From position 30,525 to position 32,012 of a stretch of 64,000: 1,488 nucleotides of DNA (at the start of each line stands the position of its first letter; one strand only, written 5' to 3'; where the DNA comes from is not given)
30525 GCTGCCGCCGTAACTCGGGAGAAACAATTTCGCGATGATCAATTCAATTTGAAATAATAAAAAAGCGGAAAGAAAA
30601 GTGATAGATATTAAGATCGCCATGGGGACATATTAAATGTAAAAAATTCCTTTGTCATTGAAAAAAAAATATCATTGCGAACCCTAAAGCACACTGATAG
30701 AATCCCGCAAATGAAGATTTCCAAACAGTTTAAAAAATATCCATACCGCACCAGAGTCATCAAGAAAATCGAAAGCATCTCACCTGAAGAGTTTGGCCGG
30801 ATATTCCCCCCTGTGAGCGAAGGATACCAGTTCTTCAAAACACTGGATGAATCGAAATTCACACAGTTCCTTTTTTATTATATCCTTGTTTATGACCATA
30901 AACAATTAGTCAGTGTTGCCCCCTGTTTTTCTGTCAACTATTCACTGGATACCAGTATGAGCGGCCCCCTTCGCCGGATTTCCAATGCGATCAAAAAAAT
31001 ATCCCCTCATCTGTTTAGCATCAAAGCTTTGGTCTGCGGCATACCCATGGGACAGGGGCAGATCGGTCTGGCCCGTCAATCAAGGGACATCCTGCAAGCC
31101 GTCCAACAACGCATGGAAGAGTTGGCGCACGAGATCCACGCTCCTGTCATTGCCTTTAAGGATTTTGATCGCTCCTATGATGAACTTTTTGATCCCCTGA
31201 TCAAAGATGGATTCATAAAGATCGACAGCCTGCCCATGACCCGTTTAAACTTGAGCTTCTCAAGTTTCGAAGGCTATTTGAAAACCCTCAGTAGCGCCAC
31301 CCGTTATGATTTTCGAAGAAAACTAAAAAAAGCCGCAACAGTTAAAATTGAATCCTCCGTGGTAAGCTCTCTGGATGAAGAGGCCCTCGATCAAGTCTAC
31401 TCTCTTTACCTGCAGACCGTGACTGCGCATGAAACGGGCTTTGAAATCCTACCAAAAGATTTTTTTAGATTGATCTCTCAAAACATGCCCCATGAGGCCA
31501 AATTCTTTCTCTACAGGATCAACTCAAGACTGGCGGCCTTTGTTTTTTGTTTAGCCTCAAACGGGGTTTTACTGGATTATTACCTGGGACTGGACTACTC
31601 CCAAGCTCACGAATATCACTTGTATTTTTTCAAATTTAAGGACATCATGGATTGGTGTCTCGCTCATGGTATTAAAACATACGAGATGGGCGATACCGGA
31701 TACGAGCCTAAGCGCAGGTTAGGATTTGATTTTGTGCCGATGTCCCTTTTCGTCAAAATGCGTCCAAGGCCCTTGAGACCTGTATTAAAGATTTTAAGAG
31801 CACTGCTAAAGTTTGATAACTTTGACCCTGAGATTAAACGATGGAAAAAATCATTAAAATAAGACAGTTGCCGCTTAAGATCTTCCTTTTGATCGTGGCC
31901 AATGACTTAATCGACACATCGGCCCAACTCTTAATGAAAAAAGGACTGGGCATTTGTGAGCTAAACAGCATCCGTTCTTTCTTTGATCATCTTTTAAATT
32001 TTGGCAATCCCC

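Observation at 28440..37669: Orphan lipid-type cluster: dedicated KAS + ACP + hydrolase + HAD phosphatase + omega-aminotransferase, facing an acyltransferase, a transporter pair and a membrane aminopropyltransferase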

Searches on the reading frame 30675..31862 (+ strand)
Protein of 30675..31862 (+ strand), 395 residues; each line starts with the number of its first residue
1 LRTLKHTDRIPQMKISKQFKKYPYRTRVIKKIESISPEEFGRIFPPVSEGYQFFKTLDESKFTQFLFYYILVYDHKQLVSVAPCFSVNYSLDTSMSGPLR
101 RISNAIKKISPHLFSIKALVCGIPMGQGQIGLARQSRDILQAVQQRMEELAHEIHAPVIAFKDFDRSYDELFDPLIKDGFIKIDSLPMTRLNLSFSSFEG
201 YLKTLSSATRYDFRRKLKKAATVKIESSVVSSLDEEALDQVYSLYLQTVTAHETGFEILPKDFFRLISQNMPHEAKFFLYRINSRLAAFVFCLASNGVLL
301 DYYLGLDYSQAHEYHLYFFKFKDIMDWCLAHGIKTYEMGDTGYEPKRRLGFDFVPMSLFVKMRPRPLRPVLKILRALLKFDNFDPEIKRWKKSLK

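Call 3: search_protein_families(library=pfam, proteins=[window:30675-31862:+])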
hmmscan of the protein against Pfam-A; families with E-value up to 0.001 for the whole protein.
window:30675-31862:+ (395 aa): 2 families
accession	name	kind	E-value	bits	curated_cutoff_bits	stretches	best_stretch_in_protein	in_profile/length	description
PF04339.18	FemAB_like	-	1.2e-16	61.3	27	1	177-355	151-327/369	Peptidogalycan biosysnthesis/recognition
PF13480.13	Acetyltransf_6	-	1.3e-14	55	22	1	208-343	2-139/143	Acetyltransferase (GNAT) domain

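Call 4: search_protein_families(library=ncbifam, proteins=[window:30675-31862:+])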
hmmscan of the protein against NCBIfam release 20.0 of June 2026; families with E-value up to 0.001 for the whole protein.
window:30675-31862:+ (395 aa): 2 families
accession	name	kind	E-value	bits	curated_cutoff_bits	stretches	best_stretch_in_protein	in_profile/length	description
TIGR03019.1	pepcterm_femAB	equivalog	1.6e-07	30.7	260.35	1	208-356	131-281/330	FemAB family XrtA/PEP-CTERM system-associated protein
NF047883.1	UAcmpLyAlTFemX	equivalog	0.00048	19.5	500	1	215-348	173-302/337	UDP-N-acetylmuramoylpentapeptide-lysine N(6)-alanyltransferase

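Call 27: search_solved_structures(query=window:30675-31862:+, max_evalue=1)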
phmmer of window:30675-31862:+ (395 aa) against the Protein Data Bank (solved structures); distinct sequences matched with E-value up to 1: 0.

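Call 32: find_homologous_proteins(query=window:30711-31862:+, max_evalue=0.00001)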
Query window:30711-31862:+ (383 aa): 386 proteins with E <= 0.00001 among 2595 candidates; the best 120 are listed.
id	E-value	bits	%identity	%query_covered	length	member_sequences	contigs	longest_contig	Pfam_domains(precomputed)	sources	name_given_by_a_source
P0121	3.7e-188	643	73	100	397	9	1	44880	PF13480.14,PF04339.19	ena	-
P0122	2.3e-183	628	70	100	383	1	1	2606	PF13480.14,PF04339.19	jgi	jgi:predicted N-acyltransferase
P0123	6.4e-183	626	72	100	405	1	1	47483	PF13480.14,PF04339.19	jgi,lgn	-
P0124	1.2e-181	622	71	100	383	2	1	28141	PF13480.14,PF04339.19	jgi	-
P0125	5.0e-181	620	70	100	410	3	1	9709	PF13480.14,PF04339.19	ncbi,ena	-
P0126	2.1e-180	618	70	99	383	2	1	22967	PF13480.14,PF04339.19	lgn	-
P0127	7.8e-179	613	69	100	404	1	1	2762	PF13480.14,PF04339.19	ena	-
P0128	1.6e-177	608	69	100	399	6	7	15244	PF13480.14,PF04339.19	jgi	-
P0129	1.8e-177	608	68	100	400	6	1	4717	PF13480.14,PF04339.19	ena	-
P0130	6.3e-177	606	70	100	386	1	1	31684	PF13480.14,PF04339.19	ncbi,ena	-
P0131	2.0e-175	601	68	100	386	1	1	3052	PF13480.14,PF04339.19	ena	-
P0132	2.3e-173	595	67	100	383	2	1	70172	PF13480.14,PF04339.19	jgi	-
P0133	9.9e-172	589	68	99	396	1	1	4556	PF13480.14,PF04339.19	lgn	-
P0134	1.1e-171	589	68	100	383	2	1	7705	PF13480.14,PF04339.19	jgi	-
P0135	2.3e-171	588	68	100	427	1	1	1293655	PF13480.14,PF04339.19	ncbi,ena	-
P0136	5.7e-171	587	67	100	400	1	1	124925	PF13480.14,PF04339.19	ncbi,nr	ncbi:MAG: GNAT family N-acetyltransferase [Candidatus Omnitrophica bacterium]|nr:GNAT family N-acety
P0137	8.6e-171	586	66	100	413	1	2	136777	PF13480.14,PF04339.19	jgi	jgi:predicted N-acyltransferase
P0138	4.1e-169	581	69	98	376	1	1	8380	PF13480.14,PF04339.19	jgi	-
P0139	6.1e-168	577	66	100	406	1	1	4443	PF13480.14,PF04339.19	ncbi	-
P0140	1.2e-167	576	65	100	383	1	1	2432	PF13480.14,PF04339.19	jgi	-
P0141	2.0e-166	572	64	100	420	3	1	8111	PF13480.14,PF04339.19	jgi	-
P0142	2.6e-165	568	65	100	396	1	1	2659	PF13480.14,PF04339.19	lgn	-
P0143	3.3e-165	568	64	99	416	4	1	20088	PF13480.14,PF04339.19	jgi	-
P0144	1.5e-164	566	62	100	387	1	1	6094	PF13480.14,PF04339.19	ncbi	-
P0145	6.3e-164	564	62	100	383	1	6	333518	PF13480.14,PF04339.19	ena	-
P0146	8.5e-161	553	65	96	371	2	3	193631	PF13480.14,PF04339.19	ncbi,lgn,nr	ncbi:MAG: GNAT family N-acetyltransferase [Candidatus Omnitrophica bacterium]|nr:GNAT family N-acety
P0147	6.0e-159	547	61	99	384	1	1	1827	PF13480.14,PF04339.19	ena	-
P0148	3.4e-158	545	61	100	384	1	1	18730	PF13480.14,PF04339.19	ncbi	-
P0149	3.8e-158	545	74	83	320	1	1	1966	PF13480.14,PF04339.19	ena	-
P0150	4.9e-158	544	63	99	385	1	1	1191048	PF13480.14,PF04339.19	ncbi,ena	-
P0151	8.7e-158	543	61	99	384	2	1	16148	PF13480.14,PF04339.19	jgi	-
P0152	1.4e-157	543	62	99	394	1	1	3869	PF13480.14,PF04339.19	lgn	-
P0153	3.4e-157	541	61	99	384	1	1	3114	PF13480.14,PF04339.19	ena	-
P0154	3.8e-157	541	61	99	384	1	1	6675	PF13480.14,PF04339.19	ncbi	-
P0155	1.3e-156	540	60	99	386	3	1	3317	PF13480.14,PF04339.19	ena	-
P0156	3.9e-156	538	60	100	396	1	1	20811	PF13480.14,PF04339.19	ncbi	-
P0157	3.9e-156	538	64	95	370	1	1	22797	PF13480.14,PF04339.19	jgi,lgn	-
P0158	3.9e-155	535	61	100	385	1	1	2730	PF13480.14,PF04339.19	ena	-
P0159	3.5e-154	532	61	97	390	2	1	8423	PF13480.14,PF04339.19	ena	-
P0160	3.5e-153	528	62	100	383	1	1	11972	PF13480.14,PF04339.19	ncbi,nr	ncbi:MAG: GNAT family N-acetyltransferase [Candidatus Omnitrophica bacterium]|nr:GNAT family N-acety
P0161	4.4e-153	528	58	100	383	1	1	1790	PF13480.14,PF04339.19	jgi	-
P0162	1.2e-151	523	61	100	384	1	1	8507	PF13480.14,PF04339.19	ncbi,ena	-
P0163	1.5e-151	523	60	99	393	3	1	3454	PF13480.14,PF04339.19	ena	-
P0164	1.4e-148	513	58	99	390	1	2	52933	PF13480.14,PF04339.19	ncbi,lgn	-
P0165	1.6e-147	510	58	100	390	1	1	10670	PF13480.14,PF04339.19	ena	-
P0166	9.4e-145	501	56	100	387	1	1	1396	PF13480.14,PF04339.19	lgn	-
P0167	1.2e-144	500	57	98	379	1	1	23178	PF13480.14,PF04339.19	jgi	-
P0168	1.8e-144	500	58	100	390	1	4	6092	PF13480.14,PF04339.19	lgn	-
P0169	3.3e-144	499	58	99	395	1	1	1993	PF13480.14,PF04339.19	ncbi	ncbi:MAG: GNAT family N-acetyltransferase [Candidatus Paceibacterales bacterium]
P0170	4.0e-144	498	63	96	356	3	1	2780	PF13480.14,PF04339.19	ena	-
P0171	2.9e-143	496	71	79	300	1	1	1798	PF13480.14,PF04339.19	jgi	jgi:predicted N-acyltransferase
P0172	2.0e-142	493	57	99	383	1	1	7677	PF13480.14,PF04339.19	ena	-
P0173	9.0e-142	491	55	100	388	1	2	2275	PF13480.14,PF04339.19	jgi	jgi:predicted N-acyltransferase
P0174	1.3e-141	490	56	100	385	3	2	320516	PF13480.14,PF04339.19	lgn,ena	-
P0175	2.0e-141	490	55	99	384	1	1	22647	PF13480.14,PF04339.19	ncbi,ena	-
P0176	2.7e-141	489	54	99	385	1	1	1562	PF13480.14,PF04339.19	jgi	-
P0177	4.2e-141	489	54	99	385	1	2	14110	PF13480.14,PF04339.19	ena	-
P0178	4.8e-141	488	54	100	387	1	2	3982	PF13480.14,PF04339.19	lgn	-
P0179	5.9e-141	488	54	99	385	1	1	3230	PF13480.14,PF04339.19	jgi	-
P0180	1.7e-140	487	54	99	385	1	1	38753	PF13480.14,PF04339.19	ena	-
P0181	2.0e-140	486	54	100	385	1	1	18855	PF13480.14,PF04339.19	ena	-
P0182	2.1e-140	486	55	99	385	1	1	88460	PF13480.14,PF04339.19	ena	-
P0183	2.7e-140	486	54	99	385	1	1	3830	PF13480.14,PF04339.19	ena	-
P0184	3.0e-140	486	55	99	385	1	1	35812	PF13480.14,PF04339.19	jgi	-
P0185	3.7e-140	485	54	99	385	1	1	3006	PF13480.14,PF04339.19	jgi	-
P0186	4.4e-140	485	58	98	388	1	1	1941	PF13480.14,PF04339.19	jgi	jgi:predicted N-acyltransferase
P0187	6.6e-140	485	53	100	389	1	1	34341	PF13480.14,PF04339.19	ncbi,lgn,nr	ncbi:MAG: GNAT family N-acetyltransferase [Candidatus Omnitrophica bacterium]|nr:GNAT family N-acety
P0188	7.0e-140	485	54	99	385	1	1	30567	PF13480.14,PF04339.19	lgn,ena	-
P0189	7.6e-140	484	56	99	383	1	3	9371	PF13480.14,PF04339.19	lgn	-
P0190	7.7e-140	484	54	100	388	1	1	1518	PF13480.14,PF04339.19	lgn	-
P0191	1.0e-139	484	54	99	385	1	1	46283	PF13480.14,PF04339.19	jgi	-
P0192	1.2e-139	484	55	98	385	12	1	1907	PF13480.14,PF04339.19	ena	-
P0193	1.3e-139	484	55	100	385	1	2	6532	PF13480.14,PF04339.19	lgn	-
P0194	1.8e-139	483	55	100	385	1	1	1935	PF13480.14,PF04339.19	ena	-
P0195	1.9e-139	483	55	100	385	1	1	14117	PF13480.14,PF04339.19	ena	-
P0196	1.9e-139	483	54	99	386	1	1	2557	PF13480.14,PF04339.19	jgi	jgi:predicted N-acyltransferase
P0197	2.4e-139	483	54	100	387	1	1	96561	PF13480.14,PF04339.19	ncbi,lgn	-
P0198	2.8e-139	483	55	100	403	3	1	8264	PF13480.14,PF04339.19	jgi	jgi:predicted N-acyltransferase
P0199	4.8e-139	482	55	98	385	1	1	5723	PF13480.14,PF04339.19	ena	-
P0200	1.2e-138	480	55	100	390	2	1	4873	PF13480.14,PF04339.19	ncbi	-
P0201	2.9e-138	479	63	83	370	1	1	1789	PF13480.14,PF04339.19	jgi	jgi:predicted N-acyltransferase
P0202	3.4e-138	479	54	99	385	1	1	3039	PF13480.14,PF04339.19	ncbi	-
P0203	3.8e-138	479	55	99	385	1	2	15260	PF13480.14,PF04339.19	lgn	-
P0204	4.2e-138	479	53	99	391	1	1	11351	PF13480.14,PF04339.19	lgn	-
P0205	4.6e-138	479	54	98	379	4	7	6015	PF13480.14,PF04339.19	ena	-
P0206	4.8e-138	478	54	99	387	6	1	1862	PF13480.14,PF04339.19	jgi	-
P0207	5.1e-138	478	55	99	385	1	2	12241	PF13480.14,PF04339.19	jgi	jgi:predicted N-acyltransferase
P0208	5.8e-138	478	55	99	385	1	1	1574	PF13480.14,PF04339.19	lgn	-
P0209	6.9e-138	478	60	97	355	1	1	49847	PF13480.14,PF04339.19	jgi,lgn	-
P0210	9.5e-138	477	51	100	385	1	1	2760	PF13480.14,PF04339.19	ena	-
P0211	1.0e-137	477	54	99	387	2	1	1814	PF13480.14,PF04339.19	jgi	-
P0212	1.5e-137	477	56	99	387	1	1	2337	PF13480.14,PF04339.19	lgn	-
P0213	1.5e-137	477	55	99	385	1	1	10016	PF13480.14,PF04339.19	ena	-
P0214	2.8e-137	476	54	100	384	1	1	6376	PF13480.14,PF04339.19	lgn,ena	-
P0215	3.0e-137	476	54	100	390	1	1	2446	PF13480.14,PF04339.19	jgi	jgi:predicted N-acyltransferase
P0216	3.3e-137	476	60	95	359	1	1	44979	PF13480.14,PF04339.19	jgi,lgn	-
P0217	3.5e-137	476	54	99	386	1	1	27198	PF13480.14,PF04339.19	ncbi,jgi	jgi:predicted N-acyltransferase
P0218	3.8e-137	476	55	99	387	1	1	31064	PF13480.14,PF04339.19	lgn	-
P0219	4.0e-137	475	54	98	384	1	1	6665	PF13480.14,PF04339.19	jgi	-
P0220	5.9e-137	475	55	98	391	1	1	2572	PF13480.14,PF04339.19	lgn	-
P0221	6.1e-137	475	54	100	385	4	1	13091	PF13480.14,PF04339.19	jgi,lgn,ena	-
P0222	6.9e-137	475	56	100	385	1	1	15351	PF13480.14,PF04339.19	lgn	-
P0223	7.0e-137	475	57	99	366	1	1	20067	PF13480.14,PF04339.19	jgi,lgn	-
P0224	1.1e-136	474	53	100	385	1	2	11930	PF13480.14,PF04339.19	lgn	-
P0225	1.2e-136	474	56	95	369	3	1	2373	PF13480.14,PF04339.19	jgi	jgi:predicted N-acyltransferase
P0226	1.2e-136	474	53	99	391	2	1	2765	PF13480.14,PF04339.19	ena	-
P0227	1.5e-136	474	54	98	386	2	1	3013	PF13480.14,PF04339.19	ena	-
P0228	1.9e-136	473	54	98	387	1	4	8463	PF13480.14,PF04339.19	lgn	-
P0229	1.9e-136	473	54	99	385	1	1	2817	PF13480.14,PF04339.19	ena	-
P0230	2.1e-136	473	53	99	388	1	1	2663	PF13480.14,PF04339.19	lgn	-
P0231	3.6e-136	472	54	99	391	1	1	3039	PF13480.14,PF04339.19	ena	-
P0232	3.6e-136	472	53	99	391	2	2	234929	PF13480.14,PF04339.19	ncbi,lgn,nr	ncbi:MAG: GNAT family N-acetyltransferase [Candidatus Omnitrophica bacterium]|nr:GNAT family N-acety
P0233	3.6e-136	472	54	100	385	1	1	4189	PF13480.14,PF04339.19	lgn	-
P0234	3.9e-136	472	53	100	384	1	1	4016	PF13480.14,PF04339.19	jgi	-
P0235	4.1e-136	472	54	100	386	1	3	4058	PF13480.14,PF04339.19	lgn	-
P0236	4.3e-136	472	53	99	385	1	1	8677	PF13480.14,PF04339.19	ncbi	-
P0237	4.7e-136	472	53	100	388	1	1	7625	PF13480.14,PF04339.19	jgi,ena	-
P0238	4.7e-136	472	54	98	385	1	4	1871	PF13480.14,PF04339.19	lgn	-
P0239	5.0e-136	472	53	100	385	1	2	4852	PF13480.14,PF04339.19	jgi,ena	-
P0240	5.9e-136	472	53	99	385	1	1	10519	PF13480.14,PF04339.19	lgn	-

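Call 35: find_encoding_contigs(protein=P0135, flank=10000, max_places=1)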
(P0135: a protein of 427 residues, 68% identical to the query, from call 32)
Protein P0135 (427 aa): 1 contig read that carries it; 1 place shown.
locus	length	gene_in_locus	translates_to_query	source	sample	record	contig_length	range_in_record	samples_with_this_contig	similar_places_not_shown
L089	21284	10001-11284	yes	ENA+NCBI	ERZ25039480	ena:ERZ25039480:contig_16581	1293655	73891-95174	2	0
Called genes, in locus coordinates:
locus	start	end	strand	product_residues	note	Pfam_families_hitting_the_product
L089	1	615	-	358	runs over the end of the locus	PF03477:ATP-cone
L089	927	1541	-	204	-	PF00081:Sod_Fe_N, PF02777:Sod_Fe_C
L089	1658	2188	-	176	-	PF00578:AhpC-TSA, PF08534:Redoxin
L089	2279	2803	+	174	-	PF13279:4HBT_2, PF03061:4HBT (weak)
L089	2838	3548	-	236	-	PF00501:AMP-binding (weak), PF13193:AMP-binding_C (weak)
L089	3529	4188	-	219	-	PF00501:AMP-binding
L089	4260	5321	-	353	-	PF21508:MenC_N (weak), PF13378:MR_MLE_C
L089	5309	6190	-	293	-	PF01040:UbiA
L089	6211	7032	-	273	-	PF00378:ECH_1, PF16113:ECH_2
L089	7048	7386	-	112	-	PF11969:DcpS_C, PF01230:HIT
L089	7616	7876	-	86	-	-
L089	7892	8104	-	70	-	PF02609:Exonuc_VII_S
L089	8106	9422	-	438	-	PF13742:tRNA_anti_2, PF02601:Exonuc_VII_L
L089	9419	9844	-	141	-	-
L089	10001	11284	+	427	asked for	PF04339:FemAB_like, PF13480:Acetyltransf_6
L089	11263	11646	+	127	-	PF00892:EamA (weak)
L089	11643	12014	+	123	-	PF00892:EamA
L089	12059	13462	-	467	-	PF00202:Aminotran_3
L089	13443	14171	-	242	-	PF06888:Put_Phosphatase, PF12710:HAD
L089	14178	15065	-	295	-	PF00561:Abhydrolase_1, PF12146:Hydrolase_4, PF12697:Abhydrolase_6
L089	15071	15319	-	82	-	PF00550:PP-binding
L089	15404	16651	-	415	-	PF00109:ketoacyl-synt, PF02801:Ketoacyl-synt_C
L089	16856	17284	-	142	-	-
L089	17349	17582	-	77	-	-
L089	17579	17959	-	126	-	-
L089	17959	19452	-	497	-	-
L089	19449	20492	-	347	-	PF08240:ADH_N, PF01262:AlaDh_PNT_C (weak), PF00107:ADH_zinc_N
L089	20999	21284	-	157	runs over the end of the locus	PF20125:DUF6515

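Call 42: predict_structure(alignment_id=A2)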
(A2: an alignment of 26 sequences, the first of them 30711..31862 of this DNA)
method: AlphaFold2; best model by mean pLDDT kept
length: 383 residues; sequences in the alignment: 26
mean_pLDDT: 86.4   pTM: 0.84
mean pLDDT of the five models: 86.4, 86.3, 85.1, 84.3, 80.7
residues with pLDDT >= 90: 242; 70-90: 89; 50-70: 33; < 50: 19
segments of 3 or more residues with pLDDT < 50: 1-8, 80-84
pLDDT, mean of each block of 10 residues (from residue 1): 44 94 95 92 93 93 94 79 50 52 81 87 87 96 93 90 89 89 95 95 94 96 96 87 75 96 97 95 94 90 93 96 88 91 91 82 58 78 78
secondary structure, 60 per line:
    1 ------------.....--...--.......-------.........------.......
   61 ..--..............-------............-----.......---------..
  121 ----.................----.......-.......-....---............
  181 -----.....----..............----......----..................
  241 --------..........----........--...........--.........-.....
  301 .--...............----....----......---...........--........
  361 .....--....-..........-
elements in order: E13-17 H25-31 H39-47 E54-62 E65-78 H86-97 E103-109 H125-141 E146-152 H154-160 H162-165 E169-180 H186-190 H195-208 E213-218 H223-240 H249-258 E263-270 E273-283 E286-294 H296-301 H304-318 E323-326 H331-336 E340-350 H353-365 H368-371 H373-382
